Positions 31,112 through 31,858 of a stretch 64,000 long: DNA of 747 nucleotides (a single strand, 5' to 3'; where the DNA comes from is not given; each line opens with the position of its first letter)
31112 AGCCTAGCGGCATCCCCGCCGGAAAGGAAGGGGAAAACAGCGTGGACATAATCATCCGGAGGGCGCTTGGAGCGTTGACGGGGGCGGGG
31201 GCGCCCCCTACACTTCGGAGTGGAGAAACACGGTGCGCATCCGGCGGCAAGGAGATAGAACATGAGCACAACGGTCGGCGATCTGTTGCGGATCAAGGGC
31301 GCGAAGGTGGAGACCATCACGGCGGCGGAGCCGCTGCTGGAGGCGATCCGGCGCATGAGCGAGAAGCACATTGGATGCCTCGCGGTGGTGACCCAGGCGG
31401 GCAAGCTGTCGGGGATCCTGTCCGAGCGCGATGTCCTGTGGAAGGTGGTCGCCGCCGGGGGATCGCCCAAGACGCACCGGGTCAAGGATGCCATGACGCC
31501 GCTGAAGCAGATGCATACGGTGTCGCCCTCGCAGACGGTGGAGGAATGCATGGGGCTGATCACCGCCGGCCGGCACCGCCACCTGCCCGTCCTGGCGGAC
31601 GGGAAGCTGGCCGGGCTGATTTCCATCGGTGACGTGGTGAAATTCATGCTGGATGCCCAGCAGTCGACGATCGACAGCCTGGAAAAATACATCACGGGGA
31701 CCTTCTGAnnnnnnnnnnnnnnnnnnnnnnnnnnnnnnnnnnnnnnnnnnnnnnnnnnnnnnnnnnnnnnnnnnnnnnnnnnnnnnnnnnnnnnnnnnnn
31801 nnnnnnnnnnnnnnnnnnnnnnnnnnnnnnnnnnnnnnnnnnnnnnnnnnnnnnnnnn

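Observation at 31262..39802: Near-identical CBS-domain genes as direct repeats, each heading a different hydrogenase operon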

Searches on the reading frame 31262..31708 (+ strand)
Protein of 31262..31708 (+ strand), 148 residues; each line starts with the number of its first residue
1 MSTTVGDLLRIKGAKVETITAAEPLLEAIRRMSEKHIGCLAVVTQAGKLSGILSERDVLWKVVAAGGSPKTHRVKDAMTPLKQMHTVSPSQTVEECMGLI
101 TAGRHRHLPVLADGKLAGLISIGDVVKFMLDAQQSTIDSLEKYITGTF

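Call 5: search_protein_families(library=pfam, proteins=[window:31262-31708:+])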
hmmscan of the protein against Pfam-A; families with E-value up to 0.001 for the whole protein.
window:31262-31708:+ (148 aa): 1 family
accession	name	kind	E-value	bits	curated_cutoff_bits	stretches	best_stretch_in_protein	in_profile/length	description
PF00571.33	CBS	-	2.6e-23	82.5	24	2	74-130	1-56/57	CBS domain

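Call 8: find_homologous_proteins(query=window:31262-31705:+)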
Query window:31262-31705:+ (148 aa): 7959 proteins with E <= 0.001 among 8000 candidates; the best 120 are listed.
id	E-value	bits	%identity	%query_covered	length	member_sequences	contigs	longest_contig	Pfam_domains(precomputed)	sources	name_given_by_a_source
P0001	7.5e-82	290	93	100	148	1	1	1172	PF00571.34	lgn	-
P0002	3.7e-81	288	92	100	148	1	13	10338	PF00571.34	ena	-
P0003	8.0e-81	286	92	100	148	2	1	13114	PF00571.34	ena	-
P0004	1.0e-80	286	92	100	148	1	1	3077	PF00571.34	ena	-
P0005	1.3e-80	286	92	100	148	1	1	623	PF00571.34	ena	-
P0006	1.4e-80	286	90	100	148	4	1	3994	PF00571.34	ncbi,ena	-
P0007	1.8e-80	285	92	100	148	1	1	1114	PF00571.34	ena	-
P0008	2.3e-80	285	91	100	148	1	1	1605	PF00571.34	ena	-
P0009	2.6e-80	285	91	100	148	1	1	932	PF00571.34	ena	-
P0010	5.1e-80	284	91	100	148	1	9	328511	PF00571.34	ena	-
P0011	5.2e-80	284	89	100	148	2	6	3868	PF00571.34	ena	-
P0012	6.6e-80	284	91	100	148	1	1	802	PF00571.34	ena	-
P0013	6.8e-80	283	91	100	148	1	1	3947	PF00571.34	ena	-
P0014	7.2e-80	283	91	100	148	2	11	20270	PF00571.34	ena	-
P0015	9.0e-80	283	90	100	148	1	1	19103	PF00571.34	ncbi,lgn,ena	-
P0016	1.1e-79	283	91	100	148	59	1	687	PF00571.34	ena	-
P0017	1.8e-79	282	89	100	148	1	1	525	PF00571.34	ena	-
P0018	2.0e-79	282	89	100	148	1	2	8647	PF00571.34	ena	-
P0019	2.6e-79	282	91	100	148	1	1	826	PF00571.34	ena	-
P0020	3.5e-79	281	91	100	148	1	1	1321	PF00571.34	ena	-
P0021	9.7e-79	280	89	100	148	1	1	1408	PF00571.34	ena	-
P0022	1.2e-78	279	90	100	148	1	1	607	PF00571.34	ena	-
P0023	1.8e-78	279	88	100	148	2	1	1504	PF00571.34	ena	-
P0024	2.0e-78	279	89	100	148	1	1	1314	PF00571.34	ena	-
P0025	4.0e-78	278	89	100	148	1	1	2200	PF00571.34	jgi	jgi:CBS domain-containing protein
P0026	4.3e-78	278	91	100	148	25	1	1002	PF00571.34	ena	-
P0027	5.0e-78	277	89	100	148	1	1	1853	PF00571.34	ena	-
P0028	9.1e-78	277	90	100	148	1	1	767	PF00571.34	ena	-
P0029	1.2e-77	276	90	100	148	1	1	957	PF00571.34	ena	-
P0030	2.0e-77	276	89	100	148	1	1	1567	PF00571.34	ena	-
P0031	2.0e-77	275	88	100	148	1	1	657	PF00571.34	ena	-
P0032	2.5e-77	275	88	100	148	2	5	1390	PF00571.34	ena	-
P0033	3.3e-77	275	88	100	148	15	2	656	PF00571.34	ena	-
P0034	4.4e-77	274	89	100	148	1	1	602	PF00571.34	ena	-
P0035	4.7e-77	274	89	100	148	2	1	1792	PF00571.34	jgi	-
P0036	7.6e-77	274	88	100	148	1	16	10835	PF00571.34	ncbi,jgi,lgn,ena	-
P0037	7.6e-77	274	87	100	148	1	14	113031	PF00571.34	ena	-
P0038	8.0e-77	274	88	100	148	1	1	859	PF00571.34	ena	-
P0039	1.2e-76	273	88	100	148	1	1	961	PF00571.34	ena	-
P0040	1.3e-76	273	88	100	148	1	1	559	PF00571.34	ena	-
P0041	1.4e-76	273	87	100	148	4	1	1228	PF00571.34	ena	-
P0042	1.4e-76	273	88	100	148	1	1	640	PF00571.34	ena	-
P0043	1.6e-76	273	86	100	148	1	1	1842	PF00571.34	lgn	-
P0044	1.6e-76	273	88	100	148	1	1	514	PF00571.34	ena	-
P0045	2.0e-76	272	86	100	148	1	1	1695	PF00571.34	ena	-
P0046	2.2e-76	272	88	100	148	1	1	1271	PF00571.34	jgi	-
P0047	3.0e-76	272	88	100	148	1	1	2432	PF00571.34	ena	-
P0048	3.7e-76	271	87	100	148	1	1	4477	PF00571.34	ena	-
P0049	3.8e-76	271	88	100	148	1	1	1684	PF00571.34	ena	-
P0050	4.7e-76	271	89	100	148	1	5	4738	PF00571.34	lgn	-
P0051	4.9e-76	271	86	100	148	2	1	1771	PF00571.34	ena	-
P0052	5.6e-76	271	87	100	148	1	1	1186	PF00571.34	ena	-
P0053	6.2e-76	271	86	100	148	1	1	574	PF00571.34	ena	-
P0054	6.7e-76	271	87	100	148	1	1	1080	PF00571.34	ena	-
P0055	6.8e-76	271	88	100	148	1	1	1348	PF00571.34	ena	-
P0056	1.4e-75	270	87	100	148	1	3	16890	PF00571.34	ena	-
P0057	1.4e-75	270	87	100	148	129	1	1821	PF00571.34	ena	-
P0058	1.4e-75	269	86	100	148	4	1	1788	PF00571.34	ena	-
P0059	1.8e-75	269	87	100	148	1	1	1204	PF00571.34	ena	-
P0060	1.8e-75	269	86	100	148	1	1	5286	PF00571.34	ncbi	-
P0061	1.8e-75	269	87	100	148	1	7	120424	PF00571.34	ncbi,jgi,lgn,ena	-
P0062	2.5e-75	269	87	100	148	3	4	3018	PF00571.34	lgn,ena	-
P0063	2.5e-75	269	87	100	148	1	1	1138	PF00571.34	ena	-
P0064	2.5e-75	269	87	100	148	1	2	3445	PF00571.34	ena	-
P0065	2.6e-75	269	87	100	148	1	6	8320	PF00571.34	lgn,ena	-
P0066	2.6e-75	269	87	100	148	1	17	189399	PF00571.34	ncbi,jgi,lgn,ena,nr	ncbi:MAG: CBS domain-containing protein [Rhodospirillales bacterium]|jgi:CBS domain-containing prote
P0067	2.6e-75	269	87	100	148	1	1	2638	PF00571.34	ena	-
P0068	2.7e-75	269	86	100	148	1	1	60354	PF00571.34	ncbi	ncbi:MAG: CBS domain-containing protein [Kiritimatiellia bacterium]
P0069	3.8e-75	268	86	100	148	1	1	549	PF00571.34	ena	-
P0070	4.6e-75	268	85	100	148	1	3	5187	PF00571.34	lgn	-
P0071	4.7e-75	268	86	100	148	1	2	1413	PF00571.34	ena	-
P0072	4.9e-75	268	87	100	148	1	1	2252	PF00571.34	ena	-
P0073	5.4e-75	268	86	100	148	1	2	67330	PF00571.34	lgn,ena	-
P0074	5.6e-75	268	86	100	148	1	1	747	PF00571.34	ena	-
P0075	5.7e-75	268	86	100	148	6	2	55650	PF00571.34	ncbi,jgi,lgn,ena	-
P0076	5.7e-75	268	86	100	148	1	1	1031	PF00571.34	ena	-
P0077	6.1e-75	267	86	100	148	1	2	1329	PF00571.34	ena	-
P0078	6.1e-75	267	86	100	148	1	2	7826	PF00571.34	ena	-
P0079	6.7e-75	267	86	100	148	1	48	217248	PF00571.34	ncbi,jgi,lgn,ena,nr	ncbi:MAG TPA: CBS domain-containing protein [Kiritimatiellia bacterium]|jgi:CBS domain-containing pr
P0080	6.7e-75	267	86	100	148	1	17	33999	PF00571.34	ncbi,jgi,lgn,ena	jgi:CBS domain-containing protein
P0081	6.7e-75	267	86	100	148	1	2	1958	PF00571.34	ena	-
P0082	6.9e-75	267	86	100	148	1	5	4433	PF00571.34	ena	-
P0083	7.0e-75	267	86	100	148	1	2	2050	PF00571.34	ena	-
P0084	7.1e-75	267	86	100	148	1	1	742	PF00571.34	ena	-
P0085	8.1e-75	267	87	100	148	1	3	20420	PF00571.34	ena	-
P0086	8.7e-75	267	86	100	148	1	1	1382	PF00571.34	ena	-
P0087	9.0e-75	267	86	100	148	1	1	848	PF00571.34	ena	-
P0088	9.1e-75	267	86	100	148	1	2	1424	PF00571.34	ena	-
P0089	9.1e-75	267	86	100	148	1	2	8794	PF00571.34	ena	-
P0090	9.4e-75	267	86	100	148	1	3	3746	PF00571.34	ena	-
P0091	1.1e-74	267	85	100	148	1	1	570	PF00571.34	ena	-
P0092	1.3e-74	266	86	100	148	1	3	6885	PF00571.34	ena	-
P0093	1.3e-74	266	86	100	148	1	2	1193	PF00571.34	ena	-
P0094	1.3e-74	266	85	100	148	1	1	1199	PF00571.34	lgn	-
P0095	1.3e-74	266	86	100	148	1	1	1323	PF00571.34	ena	-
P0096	1.6e-74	266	86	100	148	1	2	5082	PF00571.34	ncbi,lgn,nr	ncbi:MAG: CBS domain-containing protein [Spartobacteria bacterium]|nr:CBS domain-containing protein 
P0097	1.7e-74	266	86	100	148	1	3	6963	PF00571.34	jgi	-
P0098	1.8e-74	266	86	100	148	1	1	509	PF00571.34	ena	-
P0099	1.8e-74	266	86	100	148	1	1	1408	PF00571.34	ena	-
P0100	2.1e-74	266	86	100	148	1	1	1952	PF00571.34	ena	-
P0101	2.4e-74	266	86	100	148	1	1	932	PF00571.34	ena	-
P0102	2.5e-74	265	86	100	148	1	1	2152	PF00571.34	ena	-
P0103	2.7e-74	265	86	100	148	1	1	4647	PF00571.34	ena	-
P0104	3.3e-74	265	86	100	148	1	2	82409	PF00571.34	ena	-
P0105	3.4e-74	265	86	100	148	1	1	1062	PF00571.34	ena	-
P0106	3.4e-74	265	86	100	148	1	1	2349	PF00571.34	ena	-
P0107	3.4e-74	265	85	100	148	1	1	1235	PF00571.34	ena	-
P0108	4.8e-74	265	85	100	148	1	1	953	PF00571.34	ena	-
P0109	5.8e-74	264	86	100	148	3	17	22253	PF00571.34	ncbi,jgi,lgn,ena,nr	ncbi:MAG TPA: CBS domain-containing protein [Kiritimatiellia bacterium]|nr:CBS domain-containing pro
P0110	6.4e-74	264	86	100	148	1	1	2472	PF00571.34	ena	-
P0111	6.4e-74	264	86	100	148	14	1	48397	PF00571.34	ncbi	ncbi:MAG: CBS domain-containing protein [Kiritimatiellia bacterium]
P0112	6.9e-74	264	84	100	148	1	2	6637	PF00571.34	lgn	-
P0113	7.7e-74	264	86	100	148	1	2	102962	PF00571.34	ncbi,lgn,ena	-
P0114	8.5e-74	264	86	100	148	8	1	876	PF00571.34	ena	-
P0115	8.5e-74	264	85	100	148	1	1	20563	PF00571.34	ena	-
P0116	8.7e-74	264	85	100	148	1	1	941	PF00571.34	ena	-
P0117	1.2e-73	263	86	100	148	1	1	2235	PF00571.34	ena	-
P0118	1.3e-73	263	84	100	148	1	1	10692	PF00571.34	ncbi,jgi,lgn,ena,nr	ncbi:MAG TPA: hypothetical protein DCM68_05795 [Verrucomicrobia bacterium]|nr:hypothetical protein [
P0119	1.5e-73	263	85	100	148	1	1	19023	PF00571.34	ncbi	ncbi:MAG: CBS domain-containing protein [Kiritimatiellia bacterium]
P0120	1.8e-73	263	85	100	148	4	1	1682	PF00571.34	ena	-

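Call 9: find_encoding_contigs(protein=window:31262-31705:+, flank=10000, max_places=10)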
Protein window:31262-31705:+ (148 aa): no gene with exactly this product is on record in the collection.

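Call 11: find_related_loci(query=window:31262-31705:+, collection=genome_contigs, flank=10000)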
Query window:31262-31705:+ (148 aa) in genome_contigs; peptide patterns used: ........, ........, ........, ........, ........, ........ (x = any residue, [..] = any of these).
130 stretches matched a pattern; 37 encode a relative of the query (tblastn E <= 1e-3); 34 distinct loci.
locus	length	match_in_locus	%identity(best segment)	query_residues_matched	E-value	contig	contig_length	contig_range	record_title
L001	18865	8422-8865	92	1-148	1e-87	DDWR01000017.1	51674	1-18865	MAG TPA_asm: Verrucomicrobia bacterium UBA2281 UBA2281_contig_8070, whole genome shotgun sequence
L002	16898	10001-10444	90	1-148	1e-87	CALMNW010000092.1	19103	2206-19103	MAG TPA_asm: uncultured Verrucomicrobia bacterium isolate SRR8859111_bin.86_CONCOCT_v1.1_MAG genome assembly, contig: ER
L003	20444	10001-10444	91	1-148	3e-87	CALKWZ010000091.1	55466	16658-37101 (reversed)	MAG TPA_asm: uncultured Verrucomicrobia bacterium isolate SRR3330206_bin.99_CONCOCT_v1.1_MAG genome assembly, contig: ER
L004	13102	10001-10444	91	1-148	1e-86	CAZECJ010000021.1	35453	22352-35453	MAG TPA_asm: uncultured Verrucomicrobiota bacterium isolate SRP192927_co1_293 genome assembly, contig: NODE_1895_length_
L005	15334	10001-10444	88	1-148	6e-85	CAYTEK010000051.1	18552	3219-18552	MAG TPA_asm: uncultured Verrucomicrobiota bacterium isolate SRP167436_co1_5 genome assembly, contig: NODE_4713_length_18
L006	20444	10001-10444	86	1-148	2e-83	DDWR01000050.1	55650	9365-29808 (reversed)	MAG TPA_asm: Verrucomicrobia bacterium UBA2281 UBA2281_contig_9693, whole genome shotgun sequence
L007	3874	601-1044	86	1-148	8e-83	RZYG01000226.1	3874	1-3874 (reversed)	MAG: Spartobacteria bacterium isolate INTA.AUR.007 contig-100_13273, whole genome shotgun sequence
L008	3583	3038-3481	87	1-148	4e-83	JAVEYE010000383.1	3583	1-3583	MAG: Rhodospirillales bacterium isolate BF4_22 NODE_103988_length_3583_cov_1.830150_Biofilm4, whole genome shotgun seque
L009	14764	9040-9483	86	1-148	1e-82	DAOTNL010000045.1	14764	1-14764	MAG TPA_asm: Kiritimatiellia bacterium isolate AMR_MDS_2896 NODE_3981_length_14764_cov_4.369230, whole genome shotgun se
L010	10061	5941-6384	86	1-148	2e-82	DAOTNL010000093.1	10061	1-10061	MAG TPA_asm: Kiritimatiellia bacterium isolate AMR_MDS_2896 NODE_6249_length_10061_cov_5.554367, whole genome shotgun se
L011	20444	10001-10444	86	1-148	4e-82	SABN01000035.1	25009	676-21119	MAG: Opitutia bacterium isolate INTA.CYC.094 contig-100_1541, whole genome shotgun sequence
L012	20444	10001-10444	86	1-148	5e-82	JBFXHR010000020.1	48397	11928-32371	MAG: Kiritimatiellia bacterium isolate CA_2019_TPIn_191 NODE_2297_length_48397_cov_6.807893_TPIn, whole genome shotgun s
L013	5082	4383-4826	86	1-148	1e-81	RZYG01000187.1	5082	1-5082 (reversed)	MAG: Spartobacteria bacterium isolate INTA.AUR.007 contig-100_8968, whole genome shotgun sequence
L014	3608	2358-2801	84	1-148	4e-81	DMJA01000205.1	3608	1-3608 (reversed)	MAG TPA_asm: Verrucomicrobia bacterium isolate UBA8943 contig_19940, whole genome shotgun sequence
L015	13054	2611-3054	84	1-148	1e-80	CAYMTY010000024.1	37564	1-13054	MAG TPA_asm: uncultured Verrucomicrobiota bacterium isolate SRP192927_co4_543 genome assembly, contig: NODE_1589_length_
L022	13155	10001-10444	70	1-148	2e-64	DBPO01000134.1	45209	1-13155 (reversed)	MAG TPA_asm: Verrucomicrobia bacterium UBA1418 UBA1418_contig_1948, whole genome shotgun sequence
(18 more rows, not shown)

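Call 16: search_solved_structures(query=window:31262-31705:+, max_evalue=0.00001, show_alignments=3)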
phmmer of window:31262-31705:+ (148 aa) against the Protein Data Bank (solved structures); distinct sequences matched with E-value up to 0.00001: 23.
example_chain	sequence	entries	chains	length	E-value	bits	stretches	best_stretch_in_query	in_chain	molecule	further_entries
4fry_A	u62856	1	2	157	1.8e-30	108.8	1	1-147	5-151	Putative signal-transduction protein with CBS domains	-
2rc3_A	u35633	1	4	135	6.2e-20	74.7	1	4-132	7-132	CBS domain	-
3fhm_A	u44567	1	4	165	5.6e-18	68.4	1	1-146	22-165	uncharacterized protein ATU1752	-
3kh5_A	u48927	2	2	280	6.4e-13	52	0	17-129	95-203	protein MJ1225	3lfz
9znf_5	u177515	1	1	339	3.8e-12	49.5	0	25-129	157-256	CBS domain-containing protein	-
4gqw_A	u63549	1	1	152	2.9e-11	46.6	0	72-143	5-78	CBS domain-containing protein CBSX1, chloroplastic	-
4gqv_A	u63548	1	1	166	6.5e-11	45.5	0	53-135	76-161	CBS domain-containing protein CBSX1, chloroplastic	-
1vrd_A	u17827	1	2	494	1.1e-10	44.7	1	18-128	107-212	inosine-5'-monophosphate dehydrogenase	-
4gqy_A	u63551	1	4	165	1.3e-10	44.5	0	74-138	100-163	CBS domain-containing protein CBSX2, chloroplastic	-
3sl7_A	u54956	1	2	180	2.7e-10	43.5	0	73-127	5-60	CBS domain-containing protein CBSX2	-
5nmu_A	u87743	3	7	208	7.4e-10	42.1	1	14-126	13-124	CBS-CP12 | Similar to tr|Q8YYT1|Q8YYT1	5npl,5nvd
1xkf_A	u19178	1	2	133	2.3e-09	40.5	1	11-129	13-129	hypothetical protein RV2626C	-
1y5h_A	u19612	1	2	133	2.3e-09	40.5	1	11-129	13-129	hypothetical protein RV2626C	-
2ef7_A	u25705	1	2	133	8.2e-09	38.7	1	16-131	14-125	Hypothetical protein ST2348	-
5yz2_A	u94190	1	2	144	1.4e-08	38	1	72-139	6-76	Magnesium and cobalt efflux protein CorC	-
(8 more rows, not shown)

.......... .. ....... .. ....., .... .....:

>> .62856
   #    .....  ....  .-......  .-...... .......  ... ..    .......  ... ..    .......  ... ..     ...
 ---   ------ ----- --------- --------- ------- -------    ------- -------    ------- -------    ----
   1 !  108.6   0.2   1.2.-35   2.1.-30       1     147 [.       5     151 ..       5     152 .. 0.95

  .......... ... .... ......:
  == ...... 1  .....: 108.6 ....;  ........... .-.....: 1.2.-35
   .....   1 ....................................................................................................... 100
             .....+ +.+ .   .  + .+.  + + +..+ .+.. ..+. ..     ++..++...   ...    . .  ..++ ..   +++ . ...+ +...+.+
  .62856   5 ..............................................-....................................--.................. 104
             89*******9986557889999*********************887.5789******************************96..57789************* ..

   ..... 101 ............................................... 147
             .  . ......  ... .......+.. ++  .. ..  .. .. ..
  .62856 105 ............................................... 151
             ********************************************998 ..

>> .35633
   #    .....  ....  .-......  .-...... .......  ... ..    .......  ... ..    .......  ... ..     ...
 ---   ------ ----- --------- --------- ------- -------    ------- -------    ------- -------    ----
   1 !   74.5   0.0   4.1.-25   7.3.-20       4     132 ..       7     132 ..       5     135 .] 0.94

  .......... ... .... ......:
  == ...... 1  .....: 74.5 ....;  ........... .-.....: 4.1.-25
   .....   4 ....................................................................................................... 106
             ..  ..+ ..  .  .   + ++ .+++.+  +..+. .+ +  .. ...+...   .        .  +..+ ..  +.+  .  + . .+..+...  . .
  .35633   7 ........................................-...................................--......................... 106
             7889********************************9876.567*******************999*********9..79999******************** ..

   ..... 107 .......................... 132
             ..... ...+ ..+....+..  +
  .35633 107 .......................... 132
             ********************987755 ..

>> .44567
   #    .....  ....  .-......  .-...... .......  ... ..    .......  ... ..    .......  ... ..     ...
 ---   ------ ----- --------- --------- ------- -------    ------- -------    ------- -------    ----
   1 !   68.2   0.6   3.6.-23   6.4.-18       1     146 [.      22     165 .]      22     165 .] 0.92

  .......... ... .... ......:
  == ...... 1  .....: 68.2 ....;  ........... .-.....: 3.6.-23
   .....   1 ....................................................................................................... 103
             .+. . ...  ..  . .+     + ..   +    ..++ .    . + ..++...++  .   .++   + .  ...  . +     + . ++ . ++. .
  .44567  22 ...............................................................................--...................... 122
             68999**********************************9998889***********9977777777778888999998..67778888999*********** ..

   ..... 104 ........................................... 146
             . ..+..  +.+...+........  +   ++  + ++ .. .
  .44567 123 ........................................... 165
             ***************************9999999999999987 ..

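Call 17: search_protein_families(library=ncbifam, proteins=[window:31262-31705:+], max_evalue=0.001)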
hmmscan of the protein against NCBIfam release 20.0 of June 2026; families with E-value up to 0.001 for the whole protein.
window:31262-31705:+ (148 aa): 15 families
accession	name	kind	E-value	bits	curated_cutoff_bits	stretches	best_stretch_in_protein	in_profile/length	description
NF011443.0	PRK14869.1-5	equivalog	1.4e-09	37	335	1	72-137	69-133/546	putative manganese-dependent inorganic diphosphatase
NF041552.1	TF_PrdR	equivalog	5.4e-09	34.9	795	1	14-134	14-130/577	sigma-54 dependent transcriptional regulator PrdR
NF041630.1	CBS_CbpB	equivalog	7.1e-08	32.4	125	1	73-143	10-81/143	cyclic-di-AMP-binding protein CbpB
NF011675.0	PRK15094.1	equivalog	9.5e-08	31.7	379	1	71-137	66-135/292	CNNM family magnesium/cobalt transport protein CorC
TIGR00393.1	kpsF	subfamily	1.7e-07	31.1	203.7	1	5-120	157-267/268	KpsF/GutQ family sugar-phosphate isomerase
TIGR01302.1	IMP_dehydrog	equivalog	3e-07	29.7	481.5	1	16-142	90-212/450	IMP dehydrogenase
NF011447.0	PRK14869.2-3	equivalog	2.4e-06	26.4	522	0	16-59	78-121/540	putative manganese-dependent inorganic diphosphatase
NF011440.0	PRK14869.1-2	equivalog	5.3e-06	25.3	746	0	11-62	72-123/541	putative manganese-dependent inorganic diphosphatase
NF005493.0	PRK07107.1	equivalog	6e-06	25.1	585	1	26-146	120-235/502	IMP dehydrogenase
NF011449.0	PRK14869.2-5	equivalog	1e-05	24.8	411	0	73-135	68-130/451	putative manganese-dependent inorganic diphosphatase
NF011441.0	PRK14869.1-3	equivalog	2.6e-05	23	753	0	15-58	77-120/548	putative manganese-dependent inorganic diphosphatase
NF053704.1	TransRegCcpNBacil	equivalog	3.3e-05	23.4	260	1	23-127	91-195/208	transcriptional regulator CcpN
NF053863.1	DS11_antiphage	equivalog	4.8e-05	22.6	260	0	70-133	71-135/305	CBS domain-containing anti-phage protein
TIGR01137.1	cysta_beta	equivalog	5.7e-05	22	510.25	0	18-129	350-456/457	cystathionine beta-synthase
NF053603.1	HhpR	exception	0.00072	18.8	520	0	19-62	74-278/282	CBS domain-containing high hydrostatic pressure regulator HhpR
